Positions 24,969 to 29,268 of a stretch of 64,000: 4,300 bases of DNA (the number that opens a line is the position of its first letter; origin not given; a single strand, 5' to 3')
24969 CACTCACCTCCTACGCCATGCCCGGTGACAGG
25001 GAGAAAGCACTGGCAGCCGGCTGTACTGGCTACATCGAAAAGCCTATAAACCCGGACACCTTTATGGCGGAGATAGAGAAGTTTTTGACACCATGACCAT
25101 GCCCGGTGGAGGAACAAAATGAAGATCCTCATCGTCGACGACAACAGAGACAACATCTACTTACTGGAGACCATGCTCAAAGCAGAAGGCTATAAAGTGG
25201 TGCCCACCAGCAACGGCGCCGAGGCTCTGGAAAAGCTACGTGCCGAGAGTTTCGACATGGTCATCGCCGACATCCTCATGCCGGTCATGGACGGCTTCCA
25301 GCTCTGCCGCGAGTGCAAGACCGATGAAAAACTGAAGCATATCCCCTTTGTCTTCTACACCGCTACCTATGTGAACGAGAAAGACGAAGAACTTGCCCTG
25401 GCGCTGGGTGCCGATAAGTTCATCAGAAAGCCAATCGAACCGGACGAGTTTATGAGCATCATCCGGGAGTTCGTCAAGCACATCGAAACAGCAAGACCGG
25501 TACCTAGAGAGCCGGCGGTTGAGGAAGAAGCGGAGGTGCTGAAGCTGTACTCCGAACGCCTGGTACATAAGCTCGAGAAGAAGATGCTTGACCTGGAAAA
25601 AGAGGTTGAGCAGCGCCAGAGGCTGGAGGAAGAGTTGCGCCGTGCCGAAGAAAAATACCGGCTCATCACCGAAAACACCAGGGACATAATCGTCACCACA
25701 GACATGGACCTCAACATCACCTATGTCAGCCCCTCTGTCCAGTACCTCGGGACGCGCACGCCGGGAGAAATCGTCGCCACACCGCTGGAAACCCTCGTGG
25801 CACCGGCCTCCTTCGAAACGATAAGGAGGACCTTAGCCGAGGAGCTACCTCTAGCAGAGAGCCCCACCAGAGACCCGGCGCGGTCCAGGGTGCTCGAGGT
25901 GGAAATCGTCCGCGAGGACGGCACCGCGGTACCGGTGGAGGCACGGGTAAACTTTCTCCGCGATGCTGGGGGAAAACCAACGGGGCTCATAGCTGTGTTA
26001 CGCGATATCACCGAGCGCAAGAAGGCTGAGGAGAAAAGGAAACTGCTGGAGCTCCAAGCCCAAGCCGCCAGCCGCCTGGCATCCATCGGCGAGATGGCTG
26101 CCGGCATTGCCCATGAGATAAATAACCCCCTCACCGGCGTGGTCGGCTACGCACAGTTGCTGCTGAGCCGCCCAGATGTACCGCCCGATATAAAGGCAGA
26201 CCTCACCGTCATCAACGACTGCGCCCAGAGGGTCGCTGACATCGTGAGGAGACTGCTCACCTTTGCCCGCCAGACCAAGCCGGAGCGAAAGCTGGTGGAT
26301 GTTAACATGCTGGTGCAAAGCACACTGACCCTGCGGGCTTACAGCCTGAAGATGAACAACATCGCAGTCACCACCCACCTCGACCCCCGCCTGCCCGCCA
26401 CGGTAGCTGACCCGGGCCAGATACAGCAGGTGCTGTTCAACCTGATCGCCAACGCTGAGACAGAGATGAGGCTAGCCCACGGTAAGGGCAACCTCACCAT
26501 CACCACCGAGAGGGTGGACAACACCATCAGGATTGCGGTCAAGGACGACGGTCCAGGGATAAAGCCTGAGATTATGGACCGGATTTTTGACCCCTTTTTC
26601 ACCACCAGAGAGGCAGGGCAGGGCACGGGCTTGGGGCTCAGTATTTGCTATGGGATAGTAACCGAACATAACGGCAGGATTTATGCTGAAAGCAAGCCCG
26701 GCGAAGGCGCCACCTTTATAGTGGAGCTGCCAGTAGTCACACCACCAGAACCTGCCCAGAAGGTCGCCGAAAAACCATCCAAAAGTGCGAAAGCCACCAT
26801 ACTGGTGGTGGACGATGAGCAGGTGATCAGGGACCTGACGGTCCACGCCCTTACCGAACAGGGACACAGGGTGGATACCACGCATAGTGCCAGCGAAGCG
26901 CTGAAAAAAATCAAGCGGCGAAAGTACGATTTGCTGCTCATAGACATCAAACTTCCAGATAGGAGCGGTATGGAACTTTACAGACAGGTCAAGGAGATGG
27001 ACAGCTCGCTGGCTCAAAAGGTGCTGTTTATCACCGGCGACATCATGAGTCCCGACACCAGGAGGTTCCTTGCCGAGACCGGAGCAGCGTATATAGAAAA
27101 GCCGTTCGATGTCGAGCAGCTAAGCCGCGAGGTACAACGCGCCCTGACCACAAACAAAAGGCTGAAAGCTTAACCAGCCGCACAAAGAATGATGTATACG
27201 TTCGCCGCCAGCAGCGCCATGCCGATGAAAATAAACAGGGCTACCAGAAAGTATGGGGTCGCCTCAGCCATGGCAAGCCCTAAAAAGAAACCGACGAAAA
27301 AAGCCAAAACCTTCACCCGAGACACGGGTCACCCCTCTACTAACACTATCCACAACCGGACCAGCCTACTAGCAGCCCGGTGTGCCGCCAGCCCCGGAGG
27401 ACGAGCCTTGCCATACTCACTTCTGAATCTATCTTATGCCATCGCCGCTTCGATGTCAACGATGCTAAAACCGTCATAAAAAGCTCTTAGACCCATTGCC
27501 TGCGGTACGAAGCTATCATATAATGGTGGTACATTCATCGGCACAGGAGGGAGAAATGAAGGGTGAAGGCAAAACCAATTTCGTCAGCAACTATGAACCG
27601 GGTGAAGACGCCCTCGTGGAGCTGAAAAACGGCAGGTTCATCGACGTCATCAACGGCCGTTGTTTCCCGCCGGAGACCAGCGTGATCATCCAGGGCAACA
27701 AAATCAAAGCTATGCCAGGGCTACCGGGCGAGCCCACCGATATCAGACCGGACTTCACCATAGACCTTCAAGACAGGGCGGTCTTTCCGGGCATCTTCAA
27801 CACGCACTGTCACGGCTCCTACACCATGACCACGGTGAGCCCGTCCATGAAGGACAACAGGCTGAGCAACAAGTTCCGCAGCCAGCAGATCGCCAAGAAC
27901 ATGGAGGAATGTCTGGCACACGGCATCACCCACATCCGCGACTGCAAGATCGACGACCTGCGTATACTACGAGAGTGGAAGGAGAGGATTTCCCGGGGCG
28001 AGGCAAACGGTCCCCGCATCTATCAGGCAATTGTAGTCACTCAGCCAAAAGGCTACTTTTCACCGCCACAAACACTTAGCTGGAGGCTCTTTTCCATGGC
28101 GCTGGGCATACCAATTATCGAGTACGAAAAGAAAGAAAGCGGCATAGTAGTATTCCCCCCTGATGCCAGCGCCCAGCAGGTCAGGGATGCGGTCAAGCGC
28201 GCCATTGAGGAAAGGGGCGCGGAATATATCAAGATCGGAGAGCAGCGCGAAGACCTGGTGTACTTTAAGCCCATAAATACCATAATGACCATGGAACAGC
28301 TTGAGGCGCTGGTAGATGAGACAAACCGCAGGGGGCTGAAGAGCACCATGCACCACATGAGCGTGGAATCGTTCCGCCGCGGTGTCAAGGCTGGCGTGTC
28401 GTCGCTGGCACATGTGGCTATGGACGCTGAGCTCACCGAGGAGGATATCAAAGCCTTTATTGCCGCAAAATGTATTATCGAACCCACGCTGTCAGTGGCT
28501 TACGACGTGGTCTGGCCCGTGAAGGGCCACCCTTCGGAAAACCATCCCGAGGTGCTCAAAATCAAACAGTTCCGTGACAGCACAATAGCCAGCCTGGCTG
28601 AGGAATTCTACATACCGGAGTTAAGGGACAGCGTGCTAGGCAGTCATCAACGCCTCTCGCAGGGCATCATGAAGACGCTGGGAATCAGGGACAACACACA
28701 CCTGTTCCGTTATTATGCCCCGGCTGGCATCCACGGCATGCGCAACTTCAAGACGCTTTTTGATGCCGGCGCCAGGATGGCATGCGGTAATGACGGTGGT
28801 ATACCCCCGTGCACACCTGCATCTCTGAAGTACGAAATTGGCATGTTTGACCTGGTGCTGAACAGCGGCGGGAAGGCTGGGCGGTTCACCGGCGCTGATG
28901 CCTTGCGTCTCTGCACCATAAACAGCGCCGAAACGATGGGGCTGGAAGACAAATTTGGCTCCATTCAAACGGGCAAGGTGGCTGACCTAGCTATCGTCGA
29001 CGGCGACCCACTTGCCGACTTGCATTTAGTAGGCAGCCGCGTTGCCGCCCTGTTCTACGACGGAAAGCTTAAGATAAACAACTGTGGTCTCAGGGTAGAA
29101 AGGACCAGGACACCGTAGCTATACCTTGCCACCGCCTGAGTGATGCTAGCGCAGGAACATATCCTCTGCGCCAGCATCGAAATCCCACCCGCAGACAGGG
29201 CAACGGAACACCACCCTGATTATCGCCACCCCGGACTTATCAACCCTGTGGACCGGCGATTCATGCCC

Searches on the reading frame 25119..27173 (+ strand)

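Call 9: search_protein_families(library=ncbifam, proteins=[window:25119-27173:+], max_evalue=0.00001)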
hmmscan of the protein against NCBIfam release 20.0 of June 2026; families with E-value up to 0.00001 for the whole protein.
window:25119-27173:+ (684 aa): 157 families (the best 25 are shown)
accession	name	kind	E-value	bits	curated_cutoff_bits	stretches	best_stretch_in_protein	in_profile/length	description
NF052574.1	HisKinEspCMyxo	equivalog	7.6e-84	282.3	1200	2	254-677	355-784/785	serine histidine kinase EspC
NF052573.1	HisKinEspAMyxo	equivalog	2.4e-81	273.8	1400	1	163-675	243-749/755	serine histidine kinase EspA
TIGR02956.1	TMAO_torS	equivalog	8.2e-77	259.2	676.5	2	313-681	456-825/967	TMAO reductase system sensor histidine kinase/response regulator TorS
NF046026.1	HisKinCckACaul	equivalog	4.5e-74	249.8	1000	2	306-677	285-677/678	cell cycle histidine kinase CckA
NF008468.0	PRK11360.1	equivalog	1.4e-73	248.3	646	1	167-540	257-609/616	two-component system sensor histidine kinase AtoS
NF011874.0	PRK15347.1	equivalog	3.8e-69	233.7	852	3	322-545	397-620/921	two component system sensor kinase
NF010076.0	PRK13557.1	subfamily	1.6e-67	228.2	631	2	292-679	139-536/540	histidine kinase famiy protein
NF008302.0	PRK11091.1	equivalog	1.1e-66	225.6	838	2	150-678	127-645/779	aerobic respiration two-component sensor histidine kinase ArcB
NF046020.1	HisKinCckABruc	equivalog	5.1e-66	223.1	1000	2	306-676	463-867/868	cell cycle histidine kinase CckA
NF008318.0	PRK11107.1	equivalog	4.4e-61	207.1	890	3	313-546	285-525/920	two-component sensor histidine kinase BarA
NF010411.0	PRK13837.1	equivalog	3.1e-60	204.1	647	1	292-681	419-817/828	two-component system VirA-like sensor kinase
NF008099.0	PRK10841.1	equivalog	1.4e-53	181.9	920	3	291-551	440-702/949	two-component system sensor histidine kinase RcsC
NF041880.1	EPS_EpsF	equivalog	3.9e-52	177.4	900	2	6-538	1-492/492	response regulator EpsF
NF038297.2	hybrid_HK_HrmK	equivalog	1.4e-51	175.9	725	2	307-673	218-605/607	hybrid histidine kinase/response regulator HrmK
NF008543.0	PRK11466.1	equivalog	4.8e-49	167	982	1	313-678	432-800/914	TMAO reductase system sensor histidine kinase/response regulator TorS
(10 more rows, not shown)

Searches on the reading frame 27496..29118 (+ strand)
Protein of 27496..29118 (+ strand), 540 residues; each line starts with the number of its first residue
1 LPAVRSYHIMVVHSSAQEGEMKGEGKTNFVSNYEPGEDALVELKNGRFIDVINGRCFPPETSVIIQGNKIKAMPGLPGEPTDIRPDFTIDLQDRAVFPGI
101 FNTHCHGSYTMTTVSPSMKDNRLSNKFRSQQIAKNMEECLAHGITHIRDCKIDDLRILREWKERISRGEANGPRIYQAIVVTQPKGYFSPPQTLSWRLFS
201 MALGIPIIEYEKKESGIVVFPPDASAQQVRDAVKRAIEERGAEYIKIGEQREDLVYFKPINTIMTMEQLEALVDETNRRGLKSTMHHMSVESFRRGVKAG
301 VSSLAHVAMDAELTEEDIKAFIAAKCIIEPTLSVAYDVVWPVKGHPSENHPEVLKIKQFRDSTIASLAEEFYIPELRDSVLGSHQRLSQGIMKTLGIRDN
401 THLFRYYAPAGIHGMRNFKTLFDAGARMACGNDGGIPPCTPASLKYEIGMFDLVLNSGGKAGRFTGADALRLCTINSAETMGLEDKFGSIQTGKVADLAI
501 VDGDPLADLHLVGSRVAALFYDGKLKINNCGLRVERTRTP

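Call 9: search_protein_families(library=ncbifam, proteins=[window:27496-29118:+], max_evalue=0.00001)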
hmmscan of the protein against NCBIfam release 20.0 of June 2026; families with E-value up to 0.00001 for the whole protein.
window:27496-29118:+ (540 aa): 10 families
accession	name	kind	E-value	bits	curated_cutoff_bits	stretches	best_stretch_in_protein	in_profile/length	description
NF051886.1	XaaProDiPepCaul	equivalog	5e-33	114.7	500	2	44-309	3-246/398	Xaa-Pro dipeptidase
NF006549.0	PRK09045.1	equivalog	2.1e-11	43.2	540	1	456-503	333-380/444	TRZ/ATZ family hydrolase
NF006055.0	PRK08203.1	equivalog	8.2e-11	41.1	532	0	414-523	305-411/455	8-oxoguanine deaminase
NF005557.0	PRK07228.1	equivalog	1.7e-10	40.2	522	1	414-506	287-379/445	5'-deoxyadenosine deaminase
NF006056.0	PRK08204.1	subfamily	2.3e-09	36.6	391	0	466-504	344-382/449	hypothetical protein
TIGR00221.1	nagA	equivalog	2.8e-09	36.4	225.65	0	465-504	330-369/380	N-acetylglucosamine-6-phosphate deacetylase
TIGR01224.1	hutI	equivalog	3.9e-09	35.8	298.15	1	451-509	301-359/377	imidazolonepropionase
NF011990.0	PRK15446.2-6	subfamily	2.9e-08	32.8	233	0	468-505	330-367/390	alpha-D-ribose 1-methylphosphonate 5-triphosphate diphosphatase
NF005211.0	PRK06687.1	equivalog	7.6e-07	28.2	703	0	458-511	328-379/419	TRZ/ATZ family protein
NF009059.0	PRK12393.1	equivalog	8.6e-07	28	543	0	414-504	309-397/460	amidohydrolase family protein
